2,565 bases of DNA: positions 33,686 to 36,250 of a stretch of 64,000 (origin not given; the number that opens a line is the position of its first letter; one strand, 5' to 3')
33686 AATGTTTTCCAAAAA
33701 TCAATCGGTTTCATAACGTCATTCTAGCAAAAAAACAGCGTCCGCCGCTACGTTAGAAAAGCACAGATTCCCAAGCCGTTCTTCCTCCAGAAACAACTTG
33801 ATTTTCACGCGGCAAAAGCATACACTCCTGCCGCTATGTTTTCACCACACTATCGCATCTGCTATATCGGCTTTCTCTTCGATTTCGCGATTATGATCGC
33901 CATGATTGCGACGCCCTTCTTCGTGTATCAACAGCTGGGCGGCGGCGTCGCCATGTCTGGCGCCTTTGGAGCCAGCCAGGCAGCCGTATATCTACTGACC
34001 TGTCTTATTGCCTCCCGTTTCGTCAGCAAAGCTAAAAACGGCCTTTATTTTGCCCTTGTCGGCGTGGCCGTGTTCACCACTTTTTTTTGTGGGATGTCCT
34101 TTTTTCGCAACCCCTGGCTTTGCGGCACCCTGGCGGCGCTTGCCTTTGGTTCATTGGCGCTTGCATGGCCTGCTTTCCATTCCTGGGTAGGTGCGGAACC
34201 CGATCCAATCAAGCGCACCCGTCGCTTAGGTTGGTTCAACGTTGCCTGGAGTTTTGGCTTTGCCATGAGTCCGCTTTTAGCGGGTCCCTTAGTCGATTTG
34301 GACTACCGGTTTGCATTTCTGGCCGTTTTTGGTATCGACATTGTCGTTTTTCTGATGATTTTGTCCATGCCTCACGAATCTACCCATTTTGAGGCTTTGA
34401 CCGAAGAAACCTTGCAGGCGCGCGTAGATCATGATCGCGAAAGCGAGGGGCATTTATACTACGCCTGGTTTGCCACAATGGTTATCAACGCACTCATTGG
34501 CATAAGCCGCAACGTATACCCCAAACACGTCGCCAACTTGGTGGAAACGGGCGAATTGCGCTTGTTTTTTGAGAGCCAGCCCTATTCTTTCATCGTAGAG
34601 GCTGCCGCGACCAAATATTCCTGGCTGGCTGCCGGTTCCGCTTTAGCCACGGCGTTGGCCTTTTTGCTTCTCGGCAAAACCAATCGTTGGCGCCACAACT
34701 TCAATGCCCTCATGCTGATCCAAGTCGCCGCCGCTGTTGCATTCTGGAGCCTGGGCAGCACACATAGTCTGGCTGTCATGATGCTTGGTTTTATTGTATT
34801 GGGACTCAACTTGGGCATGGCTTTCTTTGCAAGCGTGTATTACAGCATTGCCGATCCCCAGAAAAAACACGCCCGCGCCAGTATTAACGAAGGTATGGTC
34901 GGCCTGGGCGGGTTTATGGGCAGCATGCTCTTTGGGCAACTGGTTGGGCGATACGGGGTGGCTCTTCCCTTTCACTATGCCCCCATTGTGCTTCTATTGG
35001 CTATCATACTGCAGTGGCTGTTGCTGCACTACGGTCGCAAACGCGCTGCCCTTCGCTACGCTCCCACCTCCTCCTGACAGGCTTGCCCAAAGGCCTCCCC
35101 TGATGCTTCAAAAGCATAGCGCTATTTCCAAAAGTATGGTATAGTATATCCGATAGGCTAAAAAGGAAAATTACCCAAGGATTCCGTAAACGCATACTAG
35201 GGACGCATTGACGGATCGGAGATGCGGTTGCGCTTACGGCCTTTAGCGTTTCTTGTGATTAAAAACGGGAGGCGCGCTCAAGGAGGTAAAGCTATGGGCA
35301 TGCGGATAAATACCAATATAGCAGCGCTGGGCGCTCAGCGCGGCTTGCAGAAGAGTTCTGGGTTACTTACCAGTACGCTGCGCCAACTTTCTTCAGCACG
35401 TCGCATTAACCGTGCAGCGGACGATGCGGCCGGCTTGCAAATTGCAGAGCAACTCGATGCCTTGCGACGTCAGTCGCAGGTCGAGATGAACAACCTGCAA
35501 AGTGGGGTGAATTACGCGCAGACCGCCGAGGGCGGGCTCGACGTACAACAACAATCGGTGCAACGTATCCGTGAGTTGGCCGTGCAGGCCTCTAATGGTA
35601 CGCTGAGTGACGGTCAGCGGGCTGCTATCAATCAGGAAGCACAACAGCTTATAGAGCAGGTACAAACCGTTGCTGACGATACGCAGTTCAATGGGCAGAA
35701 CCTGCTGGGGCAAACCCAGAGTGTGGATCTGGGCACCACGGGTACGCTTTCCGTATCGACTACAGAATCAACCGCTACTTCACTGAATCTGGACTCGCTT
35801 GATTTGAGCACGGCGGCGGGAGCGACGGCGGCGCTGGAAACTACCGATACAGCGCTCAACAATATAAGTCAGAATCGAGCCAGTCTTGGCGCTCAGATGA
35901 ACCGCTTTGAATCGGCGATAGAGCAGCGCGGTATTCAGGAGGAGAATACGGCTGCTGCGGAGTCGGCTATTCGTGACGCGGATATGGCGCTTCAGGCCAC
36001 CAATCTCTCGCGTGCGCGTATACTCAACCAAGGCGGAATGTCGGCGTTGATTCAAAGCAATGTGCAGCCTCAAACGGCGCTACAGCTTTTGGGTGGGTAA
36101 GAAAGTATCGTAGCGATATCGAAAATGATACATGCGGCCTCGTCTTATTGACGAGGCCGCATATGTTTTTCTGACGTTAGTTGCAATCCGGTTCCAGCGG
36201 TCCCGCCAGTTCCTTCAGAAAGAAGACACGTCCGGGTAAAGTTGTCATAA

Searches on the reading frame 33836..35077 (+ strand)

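Call 6: search_protein_families(library=pfam, proteins=[window:33836-35077:+], max_evalue=0.001)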
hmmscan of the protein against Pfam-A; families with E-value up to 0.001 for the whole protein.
window:33836-35077:+ (413 aa): 1 family
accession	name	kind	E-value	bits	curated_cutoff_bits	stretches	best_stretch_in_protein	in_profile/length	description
PF07690.21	MFS_1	-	1.6e-16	60.6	33.4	2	10-191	3-187/347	Major Facilitator Superfamily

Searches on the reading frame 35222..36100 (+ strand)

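Call 6: search_protein_families(library=pfam, proteins=[window:35222-36100:+], max_evalue=0.001)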
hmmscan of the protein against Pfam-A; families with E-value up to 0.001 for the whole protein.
window:35222-36100:+ (292 aa): 2 families
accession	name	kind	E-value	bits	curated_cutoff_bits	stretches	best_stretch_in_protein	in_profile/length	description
PF00669.25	Flagellin_N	-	6.5e-32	110.9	26.6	1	29-166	1-138/139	Bacterial flagellin N-terminal helical region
PF00700.27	Flagellin_C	-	1.1e-18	67.7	23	1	206-290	2-86/86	Bacterial flagellin C-terminal helical region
